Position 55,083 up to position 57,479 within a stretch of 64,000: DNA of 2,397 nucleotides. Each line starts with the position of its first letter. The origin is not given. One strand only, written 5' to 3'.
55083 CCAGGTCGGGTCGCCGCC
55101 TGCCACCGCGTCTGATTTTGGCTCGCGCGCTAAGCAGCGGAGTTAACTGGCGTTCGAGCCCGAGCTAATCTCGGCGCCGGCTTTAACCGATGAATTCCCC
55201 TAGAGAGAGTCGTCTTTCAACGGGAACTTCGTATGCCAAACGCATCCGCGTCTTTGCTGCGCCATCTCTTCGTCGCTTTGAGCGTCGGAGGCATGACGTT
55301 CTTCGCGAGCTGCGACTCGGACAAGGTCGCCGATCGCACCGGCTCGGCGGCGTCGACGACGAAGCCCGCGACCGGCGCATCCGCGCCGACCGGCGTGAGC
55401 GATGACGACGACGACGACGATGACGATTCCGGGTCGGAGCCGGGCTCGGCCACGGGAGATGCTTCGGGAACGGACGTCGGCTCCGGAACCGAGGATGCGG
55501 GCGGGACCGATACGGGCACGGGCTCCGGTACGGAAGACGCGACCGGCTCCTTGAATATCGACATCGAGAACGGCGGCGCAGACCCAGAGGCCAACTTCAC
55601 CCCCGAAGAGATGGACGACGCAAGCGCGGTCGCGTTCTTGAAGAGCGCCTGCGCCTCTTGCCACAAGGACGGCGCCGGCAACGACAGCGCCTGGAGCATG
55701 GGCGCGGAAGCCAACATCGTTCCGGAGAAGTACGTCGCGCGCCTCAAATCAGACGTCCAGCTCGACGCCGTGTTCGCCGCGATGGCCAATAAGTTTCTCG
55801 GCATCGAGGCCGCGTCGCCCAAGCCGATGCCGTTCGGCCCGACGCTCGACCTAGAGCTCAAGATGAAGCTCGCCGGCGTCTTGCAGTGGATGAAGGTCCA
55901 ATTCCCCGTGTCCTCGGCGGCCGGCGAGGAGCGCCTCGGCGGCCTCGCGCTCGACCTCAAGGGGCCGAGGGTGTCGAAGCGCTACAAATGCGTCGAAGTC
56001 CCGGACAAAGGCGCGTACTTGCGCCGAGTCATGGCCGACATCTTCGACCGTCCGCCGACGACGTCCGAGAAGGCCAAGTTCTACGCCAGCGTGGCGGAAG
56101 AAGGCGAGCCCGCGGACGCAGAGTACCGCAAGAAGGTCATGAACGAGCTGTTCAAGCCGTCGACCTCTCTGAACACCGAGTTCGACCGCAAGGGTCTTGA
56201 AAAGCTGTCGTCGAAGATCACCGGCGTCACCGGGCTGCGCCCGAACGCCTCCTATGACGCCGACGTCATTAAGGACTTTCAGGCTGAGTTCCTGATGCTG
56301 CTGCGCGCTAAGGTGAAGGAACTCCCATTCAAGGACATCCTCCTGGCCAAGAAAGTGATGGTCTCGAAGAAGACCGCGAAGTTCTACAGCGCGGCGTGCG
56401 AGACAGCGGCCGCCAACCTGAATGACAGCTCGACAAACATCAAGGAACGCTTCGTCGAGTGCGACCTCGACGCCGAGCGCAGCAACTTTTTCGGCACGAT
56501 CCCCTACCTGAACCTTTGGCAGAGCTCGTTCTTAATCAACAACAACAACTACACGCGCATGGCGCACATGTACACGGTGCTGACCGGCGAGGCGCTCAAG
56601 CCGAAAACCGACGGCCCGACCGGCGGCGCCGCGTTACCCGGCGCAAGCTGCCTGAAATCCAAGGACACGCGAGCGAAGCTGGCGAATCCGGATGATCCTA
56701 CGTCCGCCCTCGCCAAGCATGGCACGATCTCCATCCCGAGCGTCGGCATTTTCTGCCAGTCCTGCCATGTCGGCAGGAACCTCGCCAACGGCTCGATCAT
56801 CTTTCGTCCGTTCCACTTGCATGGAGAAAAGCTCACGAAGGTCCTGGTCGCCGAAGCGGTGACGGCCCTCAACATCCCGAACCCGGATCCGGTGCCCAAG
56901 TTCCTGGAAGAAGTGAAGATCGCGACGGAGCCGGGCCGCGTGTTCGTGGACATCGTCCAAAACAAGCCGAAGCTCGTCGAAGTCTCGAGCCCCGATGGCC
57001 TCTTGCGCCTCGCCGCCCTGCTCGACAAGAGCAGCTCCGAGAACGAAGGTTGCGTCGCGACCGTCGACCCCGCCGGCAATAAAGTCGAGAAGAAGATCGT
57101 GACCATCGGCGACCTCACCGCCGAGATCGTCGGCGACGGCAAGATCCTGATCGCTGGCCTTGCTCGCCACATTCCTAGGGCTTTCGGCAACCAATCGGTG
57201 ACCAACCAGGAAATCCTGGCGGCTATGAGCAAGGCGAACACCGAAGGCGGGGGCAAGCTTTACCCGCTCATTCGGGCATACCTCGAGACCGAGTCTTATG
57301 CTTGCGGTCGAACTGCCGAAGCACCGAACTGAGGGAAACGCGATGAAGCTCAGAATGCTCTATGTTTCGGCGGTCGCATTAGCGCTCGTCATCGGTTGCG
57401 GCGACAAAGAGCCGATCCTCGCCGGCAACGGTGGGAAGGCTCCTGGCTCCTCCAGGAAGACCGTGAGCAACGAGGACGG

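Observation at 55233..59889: Diheme CxxCH lipoprotein, Cys-rich lipoprotein and Tat-exported protein immediately downstream of the opp operon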

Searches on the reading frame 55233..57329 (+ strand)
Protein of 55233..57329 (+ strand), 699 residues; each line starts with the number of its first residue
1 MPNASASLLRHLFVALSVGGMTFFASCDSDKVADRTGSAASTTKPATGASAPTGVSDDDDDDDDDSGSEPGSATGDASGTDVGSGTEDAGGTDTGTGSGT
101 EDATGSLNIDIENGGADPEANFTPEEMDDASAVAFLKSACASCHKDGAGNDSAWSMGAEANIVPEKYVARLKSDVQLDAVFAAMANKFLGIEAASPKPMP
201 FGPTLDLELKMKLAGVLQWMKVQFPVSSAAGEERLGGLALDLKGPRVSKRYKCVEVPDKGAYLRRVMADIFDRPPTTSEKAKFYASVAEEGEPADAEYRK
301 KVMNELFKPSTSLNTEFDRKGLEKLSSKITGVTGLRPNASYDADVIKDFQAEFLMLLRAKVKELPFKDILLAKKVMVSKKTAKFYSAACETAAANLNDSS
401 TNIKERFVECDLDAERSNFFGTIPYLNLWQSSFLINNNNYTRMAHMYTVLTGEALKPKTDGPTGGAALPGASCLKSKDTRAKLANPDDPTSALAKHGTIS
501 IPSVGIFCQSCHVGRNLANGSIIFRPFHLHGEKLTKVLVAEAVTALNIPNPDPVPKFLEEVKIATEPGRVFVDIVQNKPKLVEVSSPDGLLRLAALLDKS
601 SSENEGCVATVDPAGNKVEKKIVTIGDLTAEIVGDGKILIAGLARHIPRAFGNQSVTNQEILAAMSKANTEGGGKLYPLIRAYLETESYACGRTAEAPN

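Call 3: search_protein_families(library=pfam, proteins=[window:55233-57329:+], max_evalue=1)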
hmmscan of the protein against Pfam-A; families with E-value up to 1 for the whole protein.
window:55233-57329:+ (699 aa): 3 families
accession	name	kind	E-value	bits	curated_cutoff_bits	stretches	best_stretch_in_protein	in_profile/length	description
PF13442.11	Cytochrome_CBB3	-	0.0024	18.6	27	1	134-152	8-27/68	Cytochrome C oxidase, cbb3-type, subunit III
PF07583.16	PSCyt2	-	0.0038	17.6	29.8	1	251-303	15-61/209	Protein of unknown function (DUF1549)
PF18251.7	Defensin_5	-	0.046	14.3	25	0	507-516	20-29/39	Fungal defensin Copsin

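Call 4: search_protein_families(library=ncbifam, proteins=[window:55233-57329:+], max_evalue=1)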
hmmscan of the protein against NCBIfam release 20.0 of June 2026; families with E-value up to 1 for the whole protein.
window:55233-57329:+ (699 aa): 1 family
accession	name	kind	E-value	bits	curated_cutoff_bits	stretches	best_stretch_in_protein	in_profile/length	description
NF041246.1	T6SS_IglH_TssF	exception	0.17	10.7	75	1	378-448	72-138/464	type VI secretion system baseplate subunit TssF/IglH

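Call 5: find_homologous_proteins(query=window:55233-57329:+)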
Query window:55233-57329:+ (699 aa): 3 proteins with E <= 0.001 among 8000 candidates.
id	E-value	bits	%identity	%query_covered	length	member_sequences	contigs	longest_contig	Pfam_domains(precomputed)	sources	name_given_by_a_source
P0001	0.0e+0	1517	100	97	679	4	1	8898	-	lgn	-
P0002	1.4e-185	637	53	83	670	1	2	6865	-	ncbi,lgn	-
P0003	4.4e-57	212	31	81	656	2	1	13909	-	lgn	-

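Call 7: find_encoding_contigs(protein=P0002, flank=10000)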
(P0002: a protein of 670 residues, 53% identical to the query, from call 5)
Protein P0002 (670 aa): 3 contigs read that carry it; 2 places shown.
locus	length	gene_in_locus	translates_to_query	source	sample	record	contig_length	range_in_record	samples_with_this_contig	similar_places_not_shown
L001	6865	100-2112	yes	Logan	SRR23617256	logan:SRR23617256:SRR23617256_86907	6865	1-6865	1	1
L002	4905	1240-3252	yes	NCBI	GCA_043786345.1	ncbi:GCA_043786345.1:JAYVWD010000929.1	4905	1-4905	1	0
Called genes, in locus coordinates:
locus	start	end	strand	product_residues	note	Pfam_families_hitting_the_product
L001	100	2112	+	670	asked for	-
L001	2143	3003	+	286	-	-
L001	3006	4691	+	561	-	-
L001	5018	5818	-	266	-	PF00512:HisKA, PF02518:HATPase_c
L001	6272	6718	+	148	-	-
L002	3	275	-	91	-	?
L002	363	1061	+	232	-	PF26745:SPM (weak), PF13415:Beta-prop_FBX42, PF24996:NANM (faint), PF01344:Kelch_1 (faint), PF24681:Kelch_KLHDC2_KLHL20_DRC7, PF24981:Beta-prop_ATRN-LZTR1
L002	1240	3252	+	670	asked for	-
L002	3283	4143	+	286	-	-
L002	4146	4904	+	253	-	?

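Call 8: find_encoding_contigs(protein=P0003, flank=10000)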
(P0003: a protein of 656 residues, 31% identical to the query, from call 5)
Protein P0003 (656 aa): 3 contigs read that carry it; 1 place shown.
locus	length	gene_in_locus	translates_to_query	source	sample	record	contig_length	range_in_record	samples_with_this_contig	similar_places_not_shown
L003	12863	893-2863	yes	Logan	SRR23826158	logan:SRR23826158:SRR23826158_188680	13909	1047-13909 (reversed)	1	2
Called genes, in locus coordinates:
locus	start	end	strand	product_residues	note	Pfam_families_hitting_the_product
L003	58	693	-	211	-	-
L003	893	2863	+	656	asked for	-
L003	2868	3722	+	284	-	-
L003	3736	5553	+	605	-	-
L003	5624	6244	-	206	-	-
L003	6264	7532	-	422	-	-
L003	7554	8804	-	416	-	-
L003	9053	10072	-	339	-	-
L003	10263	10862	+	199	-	-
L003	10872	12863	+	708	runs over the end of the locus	-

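Call 14: search_protein_families(library=pfam, alignment_id=A1, max_evalue=10)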
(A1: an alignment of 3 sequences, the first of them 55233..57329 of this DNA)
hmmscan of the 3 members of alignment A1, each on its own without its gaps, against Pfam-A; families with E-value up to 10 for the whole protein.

A. member 1, window:55233-57329:+ (699 aa): 3 families
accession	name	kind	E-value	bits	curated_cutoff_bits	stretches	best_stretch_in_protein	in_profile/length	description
PF13442.11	Cytochrome_CBB3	-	0.0024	18.6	27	1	134-152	8-27/68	Cytochrome C oxidase, cbb3-type, subunit III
PF07583.16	PSCyt2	-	0.0038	17.6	29.8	1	251-303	15-61/209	Protein of unknown function (DUF1549)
PF18251.7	Defensin_5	-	0.046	14.3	25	1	507-516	20-29/39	Fungal defensin Copsin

B. families by the number of members that match (of 3 scanned): 6 families
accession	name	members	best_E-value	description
PF13442.11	Cytochrome_CBB3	3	0.0005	Cytochrome C oxidase, cbb3-type, subunit III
PF07583.16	PSCyt2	2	0.0038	Protein of unknown function (DUF1549)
PF22113.1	Mtrc-MtrF_II-IV_dom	2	0.03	Outer membrane cytochrome MtrC/MtrF-like, domains II/IV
PF18251.7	Defensin_5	2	0.046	Fungal defensin Copsin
PF21532.2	Bin2_C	1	0.061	Bridging integrator 2, C-terminal tail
PF22584.1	CFAP143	1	0.6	Cilia- and flagella-associated protein 143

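Call 18: search_solved_structures(query=A1, max_evalue=10)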
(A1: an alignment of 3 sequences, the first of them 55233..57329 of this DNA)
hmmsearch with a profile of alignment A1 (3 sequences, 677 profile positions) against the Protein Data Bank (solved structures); distinct sequences matched with E-value up to 10: 5.
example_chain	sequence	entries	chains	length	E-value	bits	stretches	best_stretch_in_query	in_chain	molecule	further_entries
9syr_LN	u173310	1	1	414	0.0092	17.8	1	53-113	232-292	Green fluorescent protein,Small ubiquitin-related modifier 1,Green fluorescent protein,Sma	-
7tm3_7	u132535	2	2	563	0.51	12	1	506-572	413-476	Nicalin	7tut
6w6l_5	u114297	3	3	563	0.61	11.8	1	511-573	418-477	Nicalin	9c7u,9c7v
6trp_A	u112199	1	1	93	0.75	11.5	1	61-127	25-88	Peptide synthetase XpsB,Peptide synthetase XpsB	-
9g83_v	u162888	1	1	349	1.3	10.7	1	113-145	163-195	Cbb3-type cytochrome c oxidase subunit CcoP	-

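Call 26: find_related_loci(query=A1, collection=genome_contigs, flank=8000)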
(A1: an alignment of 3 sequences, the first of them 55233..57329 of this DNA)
Query A1 (699 aa) in genome_contigs; peptide patterns used: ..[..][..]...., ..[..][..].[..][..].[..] (x = any residue, [..] = any of these).
206 stretches matched a pattern; 1 encode a relative of the query (tblastn E <= 1e-3); 1 distinct loci.
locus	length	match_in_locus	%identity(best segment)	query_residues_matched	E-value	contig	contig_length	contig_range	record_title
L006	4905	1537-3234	53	117-693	0e+0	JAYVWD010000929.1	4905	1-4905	MAG: Pseudomonadota bacterium isolate GL82_DN_concoct_127 GL82_DN_concoct_127_928, whole genome shotgun sequence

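Call 34: find_related_loci(query=A1, collection=metagenome_contigs, flank=6000)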
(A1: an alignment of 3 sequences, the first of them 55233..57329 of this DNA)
Query A1 (699 aa) in metagenome_contigs; peptide patterns used: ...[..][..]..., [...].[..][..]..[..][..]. (x = any residue, [..] = any of these).
600 stretches matched a pattern, but none encodes a relative of the query by tblastn (E <= 1e-3).

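Call 47: search_protein_representatives(alignment_id=A6)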
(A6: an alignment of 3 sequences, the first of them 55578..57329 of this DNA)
Query: 3 sequences, 571 profile positions. Proteins with E-value up to 0.001 (for the whole library): 112; up to 1e-10: 102; up to 1e-30: 65. The best 112 are listed.
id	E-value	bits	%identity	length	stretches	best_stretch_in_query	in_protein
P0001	0.0e+00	1027.4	-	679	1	1-570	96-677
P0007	3.4e-148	511.4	-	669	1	9-569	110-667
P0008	3.8e-131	455.1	-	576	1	9-567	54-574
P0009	2.3e-123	429.4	-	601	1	6-566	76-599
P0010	8.6e-116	404.4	-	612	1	9-566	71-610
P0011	1.4e-115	403.6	-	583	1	12-568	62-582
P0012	1.5e-112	393.7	-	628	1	11-566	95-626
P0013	1.8e-112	393.4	-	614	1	9-566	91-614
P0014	1.9e-112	393.3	-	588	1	12-569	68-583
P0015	9.3e-111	387.8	-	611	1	16-565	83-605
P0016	3.3e-110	386.0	-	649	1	10-567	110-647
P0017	3.8e-110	385.8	-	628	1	7-567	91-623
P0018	1.1e-108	380.9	-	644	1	12-566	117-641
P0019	4.0e-108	379.1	-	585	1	9-565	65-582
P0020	5.5e-108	378.6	-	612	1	6-565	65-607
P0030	6.4e-97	342.1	-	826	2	9-564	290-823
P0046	1.6e-81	291.3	-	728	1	13-565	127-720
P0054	1.2e-70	255.4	-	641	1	8-565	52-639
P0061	1.8e-51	192.0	-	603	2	7-422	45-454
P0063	2.7e-45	171.6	-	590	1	10-565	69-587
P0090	1.8e-17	79.8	-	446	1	133-417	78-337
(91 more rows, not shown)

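Call 50: search_protein_families(library=pfam, alignment_id=A7, max_evalue=1)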
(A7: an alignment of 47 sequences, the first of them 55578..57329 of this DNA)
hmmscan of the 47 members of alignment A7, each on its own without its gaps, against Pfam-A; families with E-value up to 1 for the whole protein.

A. member 1, window:55578-57329:+ (584 aa): 5 families
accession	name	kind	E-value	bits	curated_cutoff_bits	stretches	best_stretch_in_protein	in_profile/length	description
PF13442.11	Cytochrome_CBB3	-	0.0016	19.2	27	1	19-37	8-27/68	Cytochrome C oxidase, cbb3-type, subunit III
PF07583.16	PSCyt2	-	0.004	17.6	29.8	1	136-188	15-61/209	Protein of unknown function (DUF1549)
PF18251.7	Defensin_5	-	0.033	14.7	25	0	392-401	20-29/39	Fungal defensin Copsin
PF17164.10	DUF5122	-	0.2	12.4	27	0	520-531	3-14/36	Domain of unknown function (DUF5122) beta-propeller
PF22113.1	Mtrc-MtrF_II-IV_dom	-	0.23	11.4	30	0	20-32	118-166/176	Outer membrane cytochrome MtrC/MtrF-like, domains II/IV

B. families by the number of members that match (of 47 scanned): 44 families (the first 25 are shown)
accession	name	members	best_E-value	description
PF13442.11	Cytochrome_CBB3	38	9.8e-08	Cytochrome C oxidase, cbb3-type, subunit III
PF00034.26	Cytochrom_C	22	7.1e-05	Cytochrome c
PF14522.11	Cytochrome_C7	21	0.023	Cytochrome c7 and related cytochrome c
PF09699.15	Paired_CXXCH_1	17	0.0087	Doubled CXXCH motif (Paired_CXXCH_1)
PF22113.1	Mtrc-MtrF_II-IV_dom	15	0.064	Outer membrane cytochrome MtrC/MtrF-like, domains II/IV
PF07583.16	PSCyt2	4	0.004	Protein of unknown function (DUF1549)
PF07631.16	PSD4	3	0.003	Protein of unknown function (DUF1592)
PF14376.11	Haem_bd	3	0.052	Haem-binding domain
PF13926.11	DUF4211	3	0.094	Domain of unknown function (DUF4211)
PF01250.22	Ribosomal_S6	2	0.0015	Ribosomal protein S6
PF18251.7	Defensin_5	2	0.033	Fungal defensin Copsin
PF07627.16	PSCyt3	2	0.058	Protein of unknown function (DUF1588)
PF00835.24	SNAP-25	2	0.096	SNAP-25 family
PF09698.15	GSu_C4xC__C2xCH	2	0.35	Geobacter CxxxxCH...CXXCH motif (GSu_C4xC__C2xCH)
PF19801.4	DUF6284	1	0.00098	Family of unknown function (DUF6284)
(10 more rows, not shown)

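Call 51: find_encoding_contigs(protein=P0008, flank=8000, max_places=3)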
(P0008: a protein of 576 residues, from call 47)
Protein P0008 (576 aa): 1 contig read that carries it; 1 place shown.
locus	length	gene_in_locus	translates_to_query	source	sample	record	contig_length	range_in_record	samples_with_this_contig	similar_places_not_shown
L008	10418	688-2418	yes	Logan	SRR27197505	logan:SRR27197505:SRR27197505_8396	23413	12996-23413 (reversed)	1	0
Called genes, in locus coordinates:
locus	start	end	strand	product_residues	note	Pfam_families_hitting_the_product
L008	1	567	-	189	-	?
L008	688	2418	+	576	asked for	-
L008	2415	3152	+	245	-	-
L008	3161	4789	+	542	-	-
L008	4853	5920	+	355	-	PF13493:DUF4118, PF00512:HisKA, PF02518:HATPase_c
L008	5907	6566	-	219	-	-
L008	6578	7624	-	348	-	-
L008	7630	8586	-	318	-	-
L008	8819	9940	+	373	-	PF13173:AAA_14, PF13635:DUF4143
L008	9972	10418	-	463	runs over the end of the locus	PF00202:Aminotran_3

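Call 52: find_encoding_contigs(protein=P0063, flank=8000, max_places=2)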
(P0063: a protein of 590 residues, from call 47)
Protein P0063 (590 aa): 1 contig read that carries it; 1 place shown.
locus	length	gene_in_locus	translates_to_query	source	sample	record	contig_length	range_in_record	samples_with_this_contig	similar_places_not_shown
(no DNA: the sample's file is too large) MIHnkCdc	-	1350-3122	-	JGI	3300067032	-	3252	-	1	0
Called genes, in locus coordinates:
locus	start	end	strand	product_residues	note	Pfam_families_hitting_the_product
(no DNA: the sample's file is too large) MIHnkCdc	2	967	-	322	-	?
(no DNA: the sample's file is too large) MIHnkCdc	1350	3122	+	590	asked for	-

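Call 53: find_encoding_contigs(protein=P0090, flank=8000, max_places=2)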
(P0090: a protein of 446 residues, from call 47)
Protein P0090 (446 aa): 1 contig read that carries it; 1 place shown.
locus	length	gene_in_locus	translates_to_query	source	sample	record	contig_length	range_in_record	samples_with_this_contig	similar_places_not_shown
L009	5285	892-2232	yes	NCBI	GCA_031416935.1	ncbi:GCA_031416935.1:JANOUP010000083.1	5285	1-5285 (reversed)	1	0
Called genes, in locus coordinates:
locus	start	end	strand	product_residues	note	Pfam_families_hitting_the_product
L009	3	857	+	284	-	?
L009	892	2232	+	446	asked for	-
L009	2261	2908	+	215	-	-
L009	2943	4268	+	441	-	-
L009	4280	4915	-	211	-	PF01073:3Beta_HSD (weak), PF01370:Epimerase, PF05368:NmrA (weak), PF13460:NAD_binding_10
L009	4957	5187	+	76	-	-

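Call 54: find_encoding_contigs(protein=P0030, flank=8000, max_places=2)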
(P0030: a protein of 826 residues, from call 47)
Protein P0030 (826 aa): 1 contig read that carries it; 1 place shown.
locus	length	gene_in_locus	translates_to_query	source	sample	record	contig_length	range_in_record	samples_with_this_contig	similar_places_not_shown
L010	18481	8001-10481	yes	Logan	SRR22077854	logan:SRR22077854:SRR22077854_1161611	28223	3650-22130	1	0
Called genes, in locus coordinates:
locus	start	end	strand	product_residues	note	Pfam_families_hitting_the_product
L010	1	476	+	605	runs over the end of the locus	PF05157:MshEN, PF00437:T2SSE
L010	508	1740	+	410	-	PF28597:T2SSF_N, PF00482:T2SSF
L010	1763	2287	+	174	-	PF07963:N_methyl (weak), PF08334:T2SSG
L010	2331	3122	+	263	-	-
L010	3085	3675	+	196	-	-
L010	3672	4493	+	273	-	PF07963:N_methyl (faint)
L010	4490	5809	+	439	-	PF21687:T2SSK_1st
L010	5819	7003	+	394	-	PF00149:Metallophos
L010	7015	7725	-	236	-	PF01209:Ubie_methyltran, PF13489:Methyltransf_23, PF08241:Methyltransf_11, PF08242:Methyltransf_12, PF13649:Methyltransf_25, PF13847:Methyltransf_31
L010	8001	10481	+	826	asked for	PF13442:Cytochrome_CBB3 (faint)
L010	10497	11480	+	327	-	-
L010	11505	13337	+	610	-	-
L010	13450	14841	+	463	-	-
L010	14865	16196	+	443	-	-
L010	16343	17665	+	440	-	-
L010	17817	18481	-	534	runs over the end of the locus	PF13450:NAD_binding_8 (weak)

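Call 81: find_encoding_contigs(protein=P0054, flank=6000, max_places=1)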
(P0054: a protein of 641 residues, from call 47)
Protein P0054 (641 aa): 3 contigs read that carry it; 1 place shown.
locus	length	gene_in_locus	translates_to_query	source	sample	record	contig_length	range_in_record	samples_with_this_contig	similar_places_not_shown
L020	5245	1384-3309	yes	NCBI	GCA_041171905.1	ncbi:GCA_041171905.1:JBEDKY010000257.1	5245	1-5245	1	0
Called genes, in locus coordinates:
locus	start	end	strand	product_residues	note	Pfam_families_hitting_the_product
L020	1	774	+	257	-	PF07195:FliD_C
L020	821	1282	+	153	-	PF02561:FliS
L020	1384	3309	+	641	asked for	-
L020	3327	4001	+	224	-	-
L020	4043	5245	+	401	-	?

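Call 82: find_encoding_contigs(protein=P0061, flank=6000, max_places=1)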
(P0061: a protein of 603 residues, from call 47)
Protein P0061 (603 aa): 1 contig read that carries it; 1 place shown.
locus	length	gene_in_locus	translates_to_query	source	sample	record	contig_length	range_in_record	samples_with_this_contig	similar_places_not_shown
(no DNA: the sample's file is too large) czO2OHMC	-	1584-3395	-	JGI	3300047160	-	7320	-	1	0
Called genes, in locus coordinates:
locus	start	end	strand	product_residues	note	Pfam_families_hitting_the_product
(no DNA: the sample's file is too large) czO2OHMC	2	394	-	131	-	?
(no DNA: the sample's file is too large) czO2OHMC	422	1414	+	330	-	PF25174:Beta-prop_THOC3 (faint)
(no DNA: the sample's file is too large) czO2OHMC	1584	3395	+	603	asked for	-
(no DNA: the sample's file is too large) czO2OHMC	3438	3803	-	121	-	PF12840:HTH_20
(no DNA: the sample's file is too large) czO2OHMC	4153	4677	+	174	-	-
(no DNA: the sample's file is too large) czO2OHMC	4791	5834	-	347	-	PF01734:Patatin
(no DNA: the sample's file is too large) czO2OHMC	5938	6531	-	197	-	-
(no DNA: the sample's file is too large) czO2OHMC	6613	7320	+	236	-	?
